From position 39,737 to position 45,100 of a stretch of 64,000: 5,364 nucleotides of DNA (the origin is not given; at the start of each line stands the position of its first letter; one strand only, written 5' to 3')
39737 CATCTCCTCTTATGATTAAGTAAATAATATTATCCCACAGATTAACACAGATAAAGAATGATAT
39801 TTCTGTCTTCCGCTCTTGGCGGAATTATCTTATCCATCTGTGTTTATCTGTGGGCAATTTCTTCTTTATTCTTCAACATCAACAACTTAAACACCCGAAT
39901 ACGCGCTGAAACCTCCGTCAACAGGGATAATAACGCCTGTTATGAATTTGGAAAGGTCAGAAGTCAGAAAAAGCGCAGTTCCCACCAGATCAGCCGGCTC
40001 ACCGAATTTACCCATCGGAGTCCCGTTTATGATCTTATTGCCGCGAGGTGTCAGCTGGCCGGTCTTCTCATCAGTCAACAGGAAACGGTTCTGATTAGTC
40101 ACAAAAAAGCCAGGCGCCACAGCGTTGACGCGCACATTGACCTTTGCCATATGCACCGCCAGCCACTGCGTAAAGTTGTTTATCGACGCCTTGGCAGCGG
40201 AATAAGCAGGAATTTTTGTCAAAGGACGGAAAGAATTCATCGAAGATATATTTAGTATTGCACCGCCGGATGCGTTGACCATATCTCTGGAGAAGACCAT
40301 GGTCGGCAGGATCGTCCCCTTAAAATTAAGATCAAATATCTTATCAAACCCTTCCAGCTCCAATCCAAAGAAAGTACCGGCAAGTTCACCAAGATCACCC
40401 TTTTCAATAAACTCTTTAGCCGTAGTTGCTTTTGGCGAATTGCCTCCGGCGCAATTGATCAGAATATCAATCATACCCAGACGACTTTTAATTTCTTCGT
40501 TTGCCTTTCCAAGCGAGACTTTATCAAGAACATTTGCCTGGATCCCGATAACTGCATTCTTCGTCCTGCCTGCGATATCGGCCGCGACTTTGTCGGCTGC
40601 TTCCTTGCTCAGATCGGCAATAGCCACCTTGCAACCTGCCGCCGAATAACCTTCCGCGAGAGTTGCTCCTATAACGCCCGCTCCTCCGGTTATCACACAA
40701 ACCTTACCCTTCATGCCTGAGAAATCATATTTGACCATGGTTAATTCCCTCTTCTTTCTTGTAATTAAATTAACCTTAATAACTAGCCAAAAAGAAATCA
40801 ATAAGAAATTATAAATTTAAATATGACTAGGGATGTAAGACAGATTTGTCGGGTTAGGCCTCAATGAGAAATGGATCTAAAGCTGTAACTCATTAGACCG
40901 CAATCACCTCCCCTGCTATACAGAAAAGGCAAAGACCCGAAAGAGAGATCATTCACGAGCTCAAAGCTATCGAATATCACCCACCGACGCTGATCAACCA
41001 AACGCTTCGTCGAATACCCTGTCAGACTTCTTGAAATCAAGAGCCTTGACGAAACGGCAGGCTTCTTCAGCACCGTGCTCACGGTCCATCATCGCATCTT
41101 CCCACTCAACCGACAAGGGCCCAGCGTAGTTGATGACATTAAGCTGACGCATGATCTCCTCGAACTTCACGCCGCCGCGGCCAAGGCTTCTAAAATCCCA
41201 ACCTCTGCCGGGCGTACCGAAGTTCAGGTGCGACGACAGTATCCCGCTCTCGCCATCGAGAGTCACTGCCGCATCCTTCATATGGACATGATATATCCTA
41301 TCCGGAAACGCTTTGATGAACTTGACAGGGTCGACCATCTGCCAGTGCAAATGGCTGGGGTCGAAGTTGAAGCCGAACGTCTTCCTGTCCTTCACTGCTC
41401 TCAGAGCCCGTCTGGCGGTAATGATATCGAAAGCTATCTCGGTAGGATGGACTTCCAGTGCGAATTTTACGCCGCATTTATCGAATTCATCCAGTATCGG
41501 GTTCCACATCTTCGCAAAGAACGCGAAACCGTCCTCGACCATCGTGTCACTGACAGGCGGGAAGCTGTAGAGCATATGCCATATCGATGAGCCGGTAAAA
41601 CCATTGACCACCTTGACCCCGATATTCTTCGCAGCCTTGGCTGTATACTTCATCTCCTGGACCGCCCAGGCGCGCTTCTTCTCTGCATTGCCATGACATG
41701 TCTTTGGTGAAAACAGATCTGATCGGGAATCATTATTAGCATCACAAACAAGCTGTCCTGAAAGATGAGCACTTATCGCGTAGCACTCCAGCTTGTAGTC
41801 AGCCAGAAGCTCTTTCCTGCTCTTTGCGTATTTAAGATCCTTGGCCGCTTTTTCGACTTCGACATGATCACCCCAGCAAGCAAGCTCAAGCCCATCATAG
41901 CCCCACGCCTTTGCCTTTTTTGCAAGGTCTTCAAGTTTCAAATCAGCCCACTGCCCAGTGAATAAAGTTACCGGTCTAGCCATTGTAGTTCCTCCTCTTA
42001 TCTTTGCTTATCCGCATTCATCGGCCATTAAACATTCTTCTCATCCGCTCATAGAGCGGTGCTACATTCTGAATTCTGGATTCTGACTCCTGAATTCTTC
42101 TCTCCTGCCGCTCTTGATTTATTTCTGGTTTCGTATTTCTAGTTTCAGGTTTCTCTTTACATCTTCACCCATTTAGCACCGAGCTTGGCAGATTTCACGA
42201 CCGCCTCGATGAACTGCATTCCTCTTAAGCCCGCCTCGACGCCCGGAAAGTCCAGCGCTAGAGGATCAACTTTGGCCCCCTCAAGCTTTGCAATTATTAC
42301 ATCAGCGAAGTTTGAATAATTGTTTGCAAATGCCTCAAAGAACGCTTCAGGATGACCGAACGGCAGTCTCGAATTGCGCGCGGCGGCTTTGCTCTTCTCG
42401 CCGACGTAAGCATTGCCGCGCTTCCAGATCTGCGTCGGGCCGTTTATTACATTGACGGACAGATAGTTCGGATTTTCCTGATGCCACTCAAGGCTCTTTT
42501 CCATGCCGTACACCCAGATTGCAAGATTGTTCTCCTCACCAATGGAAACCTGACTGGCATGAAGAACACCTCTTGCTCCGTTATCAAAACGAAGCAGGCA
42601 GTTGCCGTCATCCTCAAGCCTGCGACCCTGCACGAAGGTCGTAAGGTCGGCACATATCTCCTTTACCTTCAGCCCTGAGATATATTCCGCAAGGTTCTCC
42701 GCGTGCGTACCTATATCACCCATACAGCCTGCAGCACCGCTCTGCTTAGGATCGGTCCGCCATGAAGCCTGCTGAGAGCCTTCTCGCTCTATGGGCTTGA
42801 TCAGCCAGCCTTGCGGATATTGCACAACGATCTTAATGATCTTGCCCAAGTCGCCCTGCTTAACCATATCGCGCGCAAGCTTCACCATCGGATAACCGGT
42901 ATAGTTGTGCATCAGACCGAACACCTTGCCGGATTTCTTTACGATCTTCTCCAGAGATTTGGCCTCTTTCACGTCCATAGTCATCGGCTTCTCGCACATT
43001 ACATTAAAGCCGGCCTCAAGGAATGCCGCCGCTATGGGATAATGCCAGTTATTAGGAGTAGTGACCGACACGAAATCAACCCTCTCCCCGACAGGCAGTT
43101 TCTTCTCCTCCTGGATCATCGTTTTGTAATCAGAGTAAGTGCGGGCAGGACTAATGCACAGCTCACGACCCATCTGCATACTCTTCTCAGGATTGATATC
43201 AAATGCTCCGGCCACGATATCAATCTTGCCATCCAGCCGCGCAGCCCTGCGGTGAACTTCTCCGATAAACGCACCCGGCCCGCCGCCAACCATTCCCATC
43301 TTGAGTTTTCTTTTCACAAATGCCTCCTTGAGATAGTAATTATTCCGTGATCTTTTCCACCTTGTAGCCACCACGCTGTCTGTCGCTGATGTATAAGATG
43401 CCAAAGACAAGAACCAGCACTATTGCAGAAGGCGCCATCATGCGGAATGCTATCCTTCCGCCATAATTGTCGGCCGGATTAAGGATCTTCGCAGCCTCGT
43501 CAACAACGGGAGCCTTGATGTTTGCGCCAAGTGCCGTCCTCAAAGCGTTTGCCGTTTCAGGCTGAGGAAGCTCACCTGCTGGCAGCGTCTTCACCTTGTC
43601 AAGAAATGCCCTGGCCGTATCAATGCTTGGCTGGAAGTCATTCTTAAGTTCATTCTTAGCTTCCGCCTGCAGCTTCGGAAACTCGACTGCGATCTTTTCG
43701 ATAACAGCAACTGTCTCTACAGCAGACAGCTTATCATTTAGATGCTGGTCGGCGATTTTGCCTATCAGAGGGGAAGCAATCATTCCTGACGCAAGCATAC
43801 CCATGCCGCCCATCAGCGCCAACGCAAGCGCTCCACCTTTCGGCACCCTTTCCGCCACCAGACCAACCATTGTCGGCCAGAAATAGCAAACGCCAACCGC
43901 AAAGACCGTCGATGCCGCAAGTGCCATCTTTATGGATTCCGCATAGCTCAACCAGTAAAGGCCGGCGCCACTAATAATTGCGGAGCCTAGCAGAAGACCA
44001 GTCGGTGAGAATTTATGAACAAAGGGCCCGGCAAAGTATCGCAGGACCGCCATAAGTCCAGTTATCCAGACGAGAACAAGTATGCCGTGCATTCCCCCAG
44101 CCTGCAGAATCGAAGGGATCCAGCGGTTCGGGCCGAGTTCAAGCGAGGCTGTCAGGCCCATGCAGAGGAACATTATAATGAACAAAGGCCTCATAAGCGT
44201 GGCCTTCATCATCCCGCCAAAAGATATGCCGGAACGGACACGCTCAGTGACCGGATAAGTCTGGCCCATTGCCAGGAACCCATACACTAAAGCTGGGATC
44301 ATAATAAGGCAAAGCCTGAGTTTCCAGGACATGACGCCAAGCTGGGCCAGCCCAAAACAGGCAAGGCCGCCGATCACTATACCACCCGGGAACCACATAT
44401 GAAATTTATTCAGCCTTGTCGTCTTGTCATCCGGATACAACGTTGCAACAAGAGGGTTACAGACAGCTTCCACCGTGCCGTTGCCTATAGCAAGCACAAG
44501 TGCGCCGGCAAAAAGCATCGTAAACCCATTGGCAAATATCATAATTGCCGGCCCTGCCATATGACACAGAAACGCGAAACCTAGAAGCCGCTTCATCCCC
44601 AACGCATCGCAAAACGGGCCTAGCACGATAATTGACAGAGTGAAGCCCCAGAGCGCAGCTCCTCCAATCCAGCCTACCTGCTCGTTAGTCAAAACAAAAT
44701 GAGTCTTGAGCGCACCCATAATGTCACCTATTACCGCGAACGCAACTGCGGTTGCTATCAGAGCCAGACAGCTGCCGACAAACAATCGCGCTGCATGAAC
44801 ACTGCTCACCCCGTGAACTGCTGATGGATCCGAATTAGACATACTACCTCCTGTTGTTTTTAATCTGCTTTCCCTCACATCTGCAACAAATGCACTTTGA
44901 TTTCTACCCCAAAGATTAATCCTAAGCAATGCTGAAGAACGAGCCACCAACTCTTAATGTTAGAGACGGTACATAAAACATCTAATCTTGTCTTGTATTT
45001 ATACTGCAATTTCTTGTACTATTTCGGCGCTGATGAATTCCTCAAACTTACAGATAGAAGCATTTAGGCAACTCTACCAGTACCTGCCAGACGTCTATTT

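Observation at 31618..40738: Hexuronate genes paired with gnd and a LarA-like epimerase instead of uxuA/kdgK/eda: a possible mannonate-to-gluconate bypass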

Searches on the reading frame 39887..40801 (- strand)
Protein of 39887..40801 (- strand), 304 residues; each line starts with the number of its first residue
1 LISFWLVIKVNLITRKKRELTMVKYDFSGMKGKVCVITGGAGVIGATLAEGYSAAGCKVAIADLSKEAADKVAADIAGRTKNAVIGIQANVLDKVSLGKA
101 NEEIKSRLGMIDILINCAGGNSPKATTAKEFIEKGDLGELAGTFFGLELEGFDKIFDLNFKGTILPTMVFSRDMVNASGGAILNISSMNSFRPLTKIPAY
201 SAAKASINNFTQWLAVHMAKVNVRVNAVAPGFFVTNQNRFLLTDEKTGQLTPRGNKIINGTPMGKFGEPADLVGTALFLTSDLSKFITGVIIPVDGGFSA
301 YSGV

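Call 4: search_protein_families(library=pfam, proteins=[window:39887-40801:-])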
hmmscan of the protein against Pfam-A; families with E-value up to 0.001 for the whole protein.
window:39887-40801:- (304 aa): 3 families
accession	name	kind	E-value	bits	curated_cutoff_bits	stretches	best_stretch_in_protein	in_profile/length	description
PF13561.12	adh_short_C2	-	3.4e-44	151.6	27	1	44-299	8-236/236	Enoyl-(Acyl carrier protein) reductase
PF00106.31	adh_short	-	2e-40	138.8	26.6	1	33-241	1-190/195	short chain dehydrogenase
PF02737.24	3HCDH_N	-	0.00042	20.7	22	1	36-84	4-50/180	3-hydroxyacyl-CoA dehydrogenase, NAD binding domain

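Call 5: search_protein_families(library=ncbifam, proteins=[window:39887-40801:-])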
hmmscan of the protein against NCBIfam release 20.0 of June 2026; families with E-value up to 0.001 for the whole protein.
window:39887-40801:- (304 aa): 224 families (the best 25 are shown)
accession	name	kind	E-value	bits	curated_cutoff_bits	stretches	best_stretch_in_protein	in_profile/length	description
NF006132.0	PRK08277.1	subfamily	2.2e-112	375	281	1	29-304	7-280/280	D-mannonate oxidoreductase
NF005559.1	PRK07231.1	subfamily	2.5e-52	177.8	215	1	30-298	2-247/249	glucose 1-dehydrogenase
NF006070.0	PRK08213.1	subfamily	6.5e-45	153.7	279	2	148-300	109-258/259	gluconate 5-dehydrogenase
NF005488.0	PRK07097.1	equivalog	4.6e-44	150.5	369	2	147-303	106-262/266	gluconate 5-dehydrogenase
NF005853.0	PRK07774.1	equivalog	3.8e-43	147.7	303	1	30-298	4-246/250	SDR family oxidoreductase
NF009466.0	PRK12826.1-2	subfamily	3.7e-42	144.5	222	1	33-298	4-244/248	3-oxoacyl-ACP reductase FabG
NF004198.0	PRK05653.1-3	equivalog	8e-42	143.4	296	1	30-298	5-246/248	3-oxoacyl-ACP reductase FabG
NF005067.0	PRK06484.1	equivalog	8.8e-42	143.3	713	1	31-301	272-514/524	short chain dehydrogenase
NF004791.0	PRK06138.1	equivalog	1.9e-41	142.1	312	1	30-300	3-251/252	SDR family oxidoreductase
NF005390.0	PRK06935.1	equivalog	1.6e-40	139.1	369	2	150-298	113-255/258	2-dehydro-3-deoxy-D-gluconate 5-dehydrogenase KduD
NF052558.1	MBtsdlDhBudC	equivalog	3.9e-40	138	270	1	31-303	2-246/250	meso-2,3-butanediol dehydrogenase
TIGR01832.1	kduD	equivalog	2.1e-39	135.5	338.85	1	30-299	3-246/248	2-dehydro-3-deoxy-D-gluconate 5-dehydrogenase KduD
NF005983.0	PRK08085.1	equivalog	2.6e-39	135.4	408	1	29-299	6-251/254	gluconate 5-dehydrogenase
NF005309.0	PRK06841.1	subfamily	5.5e-39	134.2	286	1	24-299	8-253/255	GolD/DthD family dehydrogenase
NF005752.0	PRK07576.1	subfamily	9.3e-39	133.3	321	1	28-300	6-252/271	SDR family oxidoreductase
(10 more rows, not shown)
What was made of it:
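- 39887..40738 (-): UxuB/UxaD-type short-chain dehydrogenase (fructuronate reductase / D-mannonate oxidoreductase), 283 aa from the ATG at 40738. PRK08277, 375 bits against a cutoff of 281 (call 5). adh_short Pfam hits (call 4).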

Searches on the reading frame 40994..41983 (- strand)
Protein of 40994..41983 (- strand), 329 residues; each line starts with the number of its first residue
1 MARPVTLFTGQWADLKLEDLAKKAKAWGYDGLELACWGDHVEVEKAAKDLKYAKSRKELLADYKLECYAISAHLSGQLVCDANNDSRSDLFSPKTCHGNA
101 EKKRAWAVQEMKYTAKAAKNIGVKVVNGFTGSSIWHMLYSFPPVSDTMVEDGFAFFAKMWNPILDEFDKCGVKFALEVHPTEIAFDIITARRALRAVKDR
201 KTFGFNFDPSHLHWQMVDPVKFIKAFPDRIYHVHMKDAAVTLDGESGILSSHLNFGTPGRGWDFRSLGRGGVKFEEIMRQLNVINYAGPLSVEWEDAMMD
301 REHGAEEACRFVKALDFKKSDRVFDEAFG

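Call 4: search_protein_families(library=pfam, proteins=[window:40994-41983:-])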
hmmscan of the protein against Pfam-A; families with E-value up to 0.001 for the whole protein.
window:40994-41983:- (329 aa): 1 family
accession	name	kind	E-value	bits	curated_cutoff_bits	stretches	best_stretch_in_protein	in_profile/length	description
PF01261.30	AP_endonuc_2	-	1e-38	133.9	31.1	1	22-314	2-248/249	Xylose isomerase-like TIM barrel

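Call 5: search_protein_families(library=ncbifam, proteins=[window:40994-41983:-])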
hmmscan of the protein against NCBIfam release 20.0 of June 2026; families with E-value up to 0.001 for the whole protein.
window:40994-41983:- (329 aa): 3 families
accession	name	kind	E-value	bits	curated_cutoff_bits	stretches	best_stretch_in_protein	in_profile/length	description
TIGR04379.1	myo_inos_iolE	equivalog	7.9e-10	38.8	290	1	110-295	84-267/290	myo-inosose-2 dehydratase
NF041099.2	keto_glucon_epim_IolO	equivalog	5.5e-05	22.6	300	0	268-314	220-266/269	5-keto-L-gluconate epimerase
NF009688.0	PRK13209.1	subfamily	0.00056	19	317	0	248-314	209-275/286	L-ribulose-5-phosphate 3-epimerase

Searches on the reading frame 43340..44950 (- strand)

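Call 4: search_protein_families(library=pfam, proteins=[window:43340-44950:-])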
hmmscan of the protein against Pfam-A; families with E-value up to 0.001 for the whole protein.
window:43340-44950:- (536 aa): 2 families
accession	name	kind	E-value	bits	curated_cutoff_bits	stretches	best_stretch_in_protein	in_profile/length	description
PF07690.21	MFS_1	-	1.6e-18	67.2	33.4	1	61-389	2-344/347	Major Facilitator Superfamily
PF00854.27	PTR2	-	9.6e-05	21.9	27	1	142-203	31-93/392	POT family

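Call 5: search_protein_families(library=ncbifam, proteins=[window:43340-44950:-])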
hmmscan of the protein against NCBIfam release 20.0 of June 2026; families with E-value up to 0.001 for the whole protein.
window:43340-44950:- (536 aa): 4 families
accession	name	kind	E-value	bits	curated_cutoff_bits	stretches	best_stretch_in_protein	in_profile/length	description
TIGR00895.1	2A0115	subfamily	5.4e-06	25.6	418.55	1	53-227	15-189/398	aromatic acid/H+ symport family MFS transporter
TIGR00881.1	2A0104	subfamily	1.7e-05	24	407.75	1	78-228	18-168/379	phosphoglycerate transporter protein PgtP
TIGR00880.1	2_A_01_02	superfamily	0.00013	22.1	131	1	99-226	3-133/141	multidrug resistance protein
NF052357.1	GlucTporGlcPStph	equivalog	0.00039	19.4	750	1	71-225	23-178/445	glucose transporter GlcP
